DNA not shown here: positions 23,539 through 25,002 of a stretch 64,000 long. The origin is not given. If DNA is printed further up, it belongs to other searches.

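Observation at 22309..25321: Candidate three-gene defence or addiction module: DUF4143-type ATPase-nuclease, XRE-ImmA/IrrE fusion and DUF4411 PIN-like nuclease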

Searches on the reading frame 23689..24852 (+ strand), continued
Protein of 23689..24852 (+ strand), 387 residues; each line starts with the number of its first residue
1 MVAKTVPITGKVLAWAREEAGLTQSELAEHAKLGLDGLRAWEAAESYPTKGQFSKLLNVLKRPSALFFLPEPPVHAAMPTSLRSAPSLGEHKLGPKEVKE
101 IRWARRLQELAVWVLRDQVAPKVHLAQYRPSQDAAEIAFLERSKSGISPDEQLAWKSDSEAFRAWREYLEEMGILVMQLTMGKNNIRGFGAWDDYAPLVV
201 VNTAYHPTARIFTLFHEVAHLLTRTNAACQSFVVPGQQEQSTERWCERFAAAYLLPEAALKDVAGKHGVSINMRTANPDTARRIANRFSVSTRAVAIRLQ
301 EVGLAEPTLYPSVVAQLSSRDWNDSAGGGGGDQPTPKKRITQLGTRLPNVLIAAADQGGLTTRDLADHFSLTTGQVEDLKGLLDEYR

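Call 35: find_encoding_contigs(protein=P0024, flank=6000, max_places=3)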
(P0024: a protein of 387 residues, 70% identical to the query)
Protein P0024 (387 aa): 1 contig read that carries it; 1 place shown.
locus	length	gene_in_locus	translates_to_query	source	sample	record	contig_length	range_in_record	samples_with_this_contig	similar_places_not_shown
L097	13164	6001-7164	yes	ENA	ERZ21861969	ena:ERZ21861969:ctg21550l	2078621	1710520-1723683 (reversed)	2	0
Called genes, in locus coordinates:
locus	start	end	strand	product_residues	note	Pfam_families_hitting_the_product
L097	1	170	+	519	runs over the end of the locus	-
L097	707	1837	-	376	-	-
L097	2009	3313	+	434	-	PF12358:DUF3644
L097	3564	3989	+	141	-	PF19865:DUF6338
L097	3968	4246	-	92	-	-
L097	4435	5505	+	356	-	PF13173:AAA_14, PF13635:DUF4143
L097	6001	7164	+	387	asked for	PF01381:HTH_3 (weak), PF13560:HTH_31, PF06114:Peptidase_M78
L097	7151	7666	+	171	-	PF14367:DUF4411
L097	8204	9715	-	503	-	PF13175:AAA_15 (weak), PF13304:AAA_21, PF13175:AAA_15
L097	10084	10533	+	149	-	PF12358:DUF3644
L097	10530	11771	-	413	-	PF04326:SLFN_AlbA_2, PF13749:HATPase_c_4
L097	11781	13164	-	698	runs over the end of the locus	PF02463:SMC_N (weak), PF13476:AAA_23 (weak), PF13304:AAA_21 (weak)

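Call 38: search_protein_families(library=padloc, proteins=[L015:9151-9660:+, L097:7151-7663:+, L012:6154-6675:+], max_evalue=10)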
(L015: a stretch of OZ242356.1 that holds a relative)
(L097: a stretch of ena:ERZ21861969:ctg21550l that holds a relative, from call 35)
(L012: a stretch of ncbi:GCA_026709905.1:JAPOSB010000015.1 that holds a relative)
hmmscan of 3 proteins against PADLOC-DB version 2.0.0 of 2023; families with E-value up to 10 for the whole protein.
L015:9151-9660:+ (170 aa): 0 families

L097:7151-7663:+ (171 aa): 0 families

L012:6154-6675:+ (174 aa): 0 families

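Call 52: find_related_loci(query=window:23689-24849:+, collection=metagenome_contigs, flank=6000)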
Query window:23689-24849:+ (387 aa) in metagenome_contigs; peptide patterns used: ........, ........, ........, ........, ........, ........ (x = any residue, [..] = any of these).
97 stretches matched a pattern, but none encodes a relative of the query by tblastn (E <= 1e-3).

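Call 69: predict_structure(alignment_id=A1)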
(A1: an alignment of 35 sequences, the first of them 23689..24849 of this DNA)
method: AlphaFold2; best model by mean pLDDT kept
length: 387 residues; sequences in the alignment: 35
mean_pLDDT: 87.4   pTM: 0.79
mean pLDDT of the five models: 87.4, 87.4, 85.8, 84.1, 82.8
residues with pLDDT >= 90: 229; 70-90: 121; 50-70: 27; < 50: 10
segments of 3 or more residues with pLDDT < 50: 325-331
pLDDT, mean of each block of 10 residues (from residue 1): 79 86 88 95 95 91 82 61 63 80 89 92 93 94 95 94 96 95 87 94 91 95 82 67 90 97 97 96 95 94 95 86 54 79 94 89 86 90 77
secondary structure, 60 per line:
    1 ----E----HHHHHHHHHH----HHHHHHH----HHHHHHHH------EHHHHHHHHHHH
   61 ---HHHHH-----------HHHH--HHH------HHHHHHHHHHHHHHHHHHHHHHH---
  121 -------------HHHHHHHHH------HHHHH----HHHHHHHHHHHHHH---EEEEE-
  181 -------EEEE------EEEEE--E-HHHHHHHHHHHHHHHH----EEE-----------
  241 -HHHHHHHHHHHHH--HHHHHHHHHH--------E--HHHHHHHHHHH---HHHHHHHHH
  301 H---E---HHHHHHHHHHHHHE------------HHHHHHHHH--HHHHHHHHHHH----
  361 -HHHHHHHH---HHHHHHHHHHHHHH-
elements in order: H10-19 H24-30 H35-42 H50-60 H64-68 H80-83 H95-117 H134-142 H149-153 H158-171 E175-179 E188-191 E198-202 H207-222 E227-229 H242-254 H257-266 H278-288 H292-301 H309-321 H335-343 H346-356 H362-369 H373-386

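Call 73: fold_search(model_id=the predicted structure, library=pdb)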
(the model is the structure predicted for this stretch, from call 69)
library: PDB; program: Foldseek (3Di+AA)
matches with E <= 10: 542; with E <= 0.001: 0
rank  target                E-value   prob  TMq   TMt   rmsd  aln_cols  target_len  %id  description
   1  3dte                  1.0e-03  1.00  0.26  0.38   6.9       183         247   20  Crystal structure of the IRRE protein, a central regulator of DNA damage repair in deinococcaceae (released 2009-02-10)
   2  3dti                  1.4e-03  1.00  0.27  0.41   5.8       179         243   20  Crystal structure of the IRRE protein, a central regulator of DNA damage repair in deinococcaceae (released 2009-02-10)
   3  3u3w_A                1.7e-03  0.94  0.16  0.22  22.1       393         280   10  Crystal Structure of Bacillus thuringiensis PlcR in complex with the peptide PapR7 and DNA (released 2013-01-09)
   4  8sln_A                1.9e-03  1.00  0.29  0.45   6.0       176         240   20  Crystal structure of Deinococcus geothermalis PprI complexed with ssDNA (released 2024-03-13)
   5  8slm                  1.0e-02  1.00  0.25  0.37   7.0       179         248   19  Crystal structure of Deinococcus geothermalis PprI (released 2024-03-13)
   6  6hu8                  2.3e-02  0.51  0.15  0.19  24.0       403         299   12  Apo form of the competence regulator ComR from Streptococcus vestibularis (released 2019-10-23)
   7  2b5a_B                3.1e-02  1.00  0.15  0.72   1.2        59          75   27  C.BclI, Control Element of the BclI Restriction-Modification System (released 2006-01-03)
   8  2qfc_A                3.3e-02  0.54  0.15  0.20  17.5       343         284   10  Crystal Structure of Bacillus thuringiensis PlcR complexed with PapR (released 2007-11-06)
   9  5jub_B                3.5e-02  0.44  0.16  0.21  23.4       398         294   12  Crystal structure of ComR from S.thermophilus in complex with DNA and its signalling peptide ComS. (released 2016-10-26)
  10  5jub_A                4.0e-02  0.38  0.15  0.19  22.1       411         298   10  Crystal structure of ComR from S.thermophilus in complex with DNA and its signalling peptide ComS. (released 2016-10-26)
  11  3ivp_D                4.7e-02  1.00  0.18  0.52  10.9       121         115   13  The structure of a possible transposon-related DNA-binding protein from Clostridium difficile 630. (released 2009-09-22)
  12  2b5a_A                4.9e-02  1.00  0.15  0.69   1.4        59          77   27  C.BclI, Control Element of the BclI Restriction-Modification System (released 2006-01-03)
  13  9iaq_A                4.9e-02  1.00  0.16  0.51  12.6       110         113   15  Arbitrium controls lysis-lysogeny through the activation of a small antirepressor protein in the majority of arbitrium (released 2026-01-14)
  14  5fd4_A                5.1e-02  0.30  0.15  0.18  22.7       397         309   12  Crystal Structure of ComR from Streptococcus suis (released 2016-11-02)
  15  3zkc_A                5.4e-02  1.00  0.14  0.84   0.9        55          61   29  Crystal structure of the master regulator for biofilm formation SinR in complex with DNA. (released 2013-03-06)
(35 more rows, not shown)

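Call 76: search_protein_families(library=pfam, alignment_id=A5, max_evalue=0.0001)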
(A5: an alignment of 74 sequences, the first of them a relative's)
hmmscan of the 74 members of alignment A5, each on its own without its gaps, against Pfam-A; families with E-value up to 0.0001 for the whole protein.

A. member 1, L015:6608-7672:- (354 aa): 1 family
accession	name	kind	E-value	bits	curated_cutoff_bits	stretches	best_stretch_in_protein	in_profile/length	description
PF01557.24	FAA_hydrolase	-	7.8e-55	186.3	23.9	1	83-279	1-214/214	Fumarylacetoacetate (FAA) hydrolase C-terminal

B. families by the number of members that match (of 74 scanned): 91 families (the first 25 are shown)
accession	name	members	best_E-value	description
PF01555.25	N6_N4_Mtase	7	8.9e-43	DNA methylase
PF00334.24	NDK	4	1.6e-55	Nucleoside diphosphate kinase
PF02384.22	N6_Mtase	3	4.4e-72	N-6 DNA Methylase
PF07669.17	Eco57I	3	1.6e-45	Eco57I restriction-modification methylase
PF02867.20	Ribonuc_red_lgC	2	4.3e-129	Ribonucleotide reductase, barrel domain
PF04313.20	HSDR_N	2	1.3e-34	Type I restriction enzyme R protein N terminus (HSDR_N)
PF14528.11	LAGLIDADG_3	2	1.2e-25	LAGLIDADG-like domain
PF00317.26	Ribonuc_red_lgN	2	8.9e-21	Ribonucleotide reductase, all-alpha domain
PF01420.25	Methylase_S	2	2.9e-14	Type I restriction modification DNA specificity domain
PF12637.14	TSCPD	2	3.8e-12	TSCPD domain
PF14890.11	Intein_splicing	2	7e-09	Intein splicing domain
PF01170.24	UPF0020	2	1.7e-07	RMKL-like, methyltransferase domain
PF00285.26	Citrate_synt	1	1.3e-129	Citrate synthase, C-terminal domain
PF01432.26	Peptidase_M3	1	1e-119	Peptidase family M3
PF00120.29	Gln-synt_C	1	4.2e-107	Glutamine synthetase, catalytic domain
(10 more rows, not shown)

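Call 78: find_related_loci(query=A1, collection=viral_contigs, flank=5000)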
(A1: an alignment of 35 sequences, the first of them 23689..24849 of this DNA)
Query A1 (387 aa) in viral_contigs; peptide patterns used: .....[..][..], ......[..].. (x = any residue, [..] = any of these).
93 stretches matched a pattern; 29 encode a relative of the query (tblastn E <= 1e-3); 29 distinct loci.
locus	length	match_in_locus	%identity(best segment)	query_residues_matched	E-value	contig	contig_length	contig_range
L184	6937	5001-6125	42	6-380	4e-87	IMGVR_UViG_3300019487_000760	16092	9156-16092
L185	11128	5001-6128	31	6-383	5e-43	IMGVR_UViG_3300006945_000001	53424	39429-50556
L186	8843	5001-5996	30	2-329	2e-40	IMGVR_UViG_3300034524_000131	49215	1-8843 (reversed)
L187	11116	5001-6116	28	1-383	5e-39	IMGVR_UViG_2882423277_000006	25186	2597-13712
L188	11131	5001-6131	27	6-385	7e-26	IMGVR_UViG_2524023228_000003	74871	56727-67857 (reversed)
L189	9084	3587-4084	30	162-328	5e-15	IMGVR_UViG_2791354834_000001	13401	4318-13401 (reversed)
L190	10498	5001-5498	30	162-328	1e-14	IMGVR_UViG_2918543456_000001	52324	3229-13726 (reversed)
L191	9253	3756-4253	30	162-328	9e-15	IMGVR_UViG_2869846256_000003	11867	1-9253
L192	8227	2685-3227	29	169-355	3e-14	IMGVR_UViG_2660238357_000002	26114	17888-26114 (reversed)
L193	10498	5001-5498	28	162-328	5e-14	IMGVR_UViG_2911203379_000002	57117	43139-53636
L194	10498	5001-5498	29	162-328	2e-13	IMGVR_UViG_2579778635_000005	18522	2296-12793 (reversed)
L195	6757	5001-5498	29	162-328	2e-13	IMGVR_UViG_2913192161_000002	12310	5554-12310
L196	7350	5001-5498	29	162-328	2e-13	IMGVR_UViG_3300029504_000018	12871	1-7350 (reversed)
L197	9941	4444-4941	29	162-328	2e-13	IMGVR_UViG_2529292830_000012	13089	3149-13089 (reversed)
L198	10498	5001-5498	29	162-328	2e-13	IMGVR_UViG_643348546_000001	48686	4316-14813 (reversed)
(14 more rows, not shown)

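Call 79: search_protein_families(library=phrogs, proteins=[window:23689-24849:+], max_evalue=0.01)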
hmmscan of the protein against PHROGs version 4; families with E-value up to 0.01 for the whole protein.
window:23689-24849:+ (387 aa): 12 families
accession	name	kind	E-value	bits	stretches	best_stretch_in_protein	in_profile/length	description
phrog_2439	-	transcription regulation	2.9e-44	152.5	1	5-326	4-304/367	transcriptional regulator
phrog_87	-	other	6.2e-07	30.4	1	167-305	45-167/227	metallo-protease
phrog_7950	-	transcription regulation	0.00011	23.2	1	15-58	14-62/68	transcriptional repressor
phrog_4836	-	transcription regulation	0.00012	22.7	1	13-60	80-127/194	CII-like regulator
phrog_1914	-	unknown function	0.00022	22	1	173-301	55-176/222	-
phrog_2104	-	unknown function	0.00046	21.3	1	12-64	43-95/103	-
phrog_19315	-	unknown function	0.00087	19.4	1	210-301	94-178/348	-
phrog_8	-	transcription regulation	0.0026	18.3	0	15-68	165-216/346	transcriptional regulator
phrog_1516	-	unknown function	0.0031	18.1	1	164-301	38-175/227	-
phrog_2328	-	transcription regulation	0.0055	17.5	0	13-58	20-65/128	transcriptional repressor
phrog_2967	-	transcription regulation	0.006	17.1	1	8-61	10-63/225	transcriptional regulator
phrog_3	-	transcription regulation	0.0064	17.3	0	7-72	87-153/430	transcriptional repressor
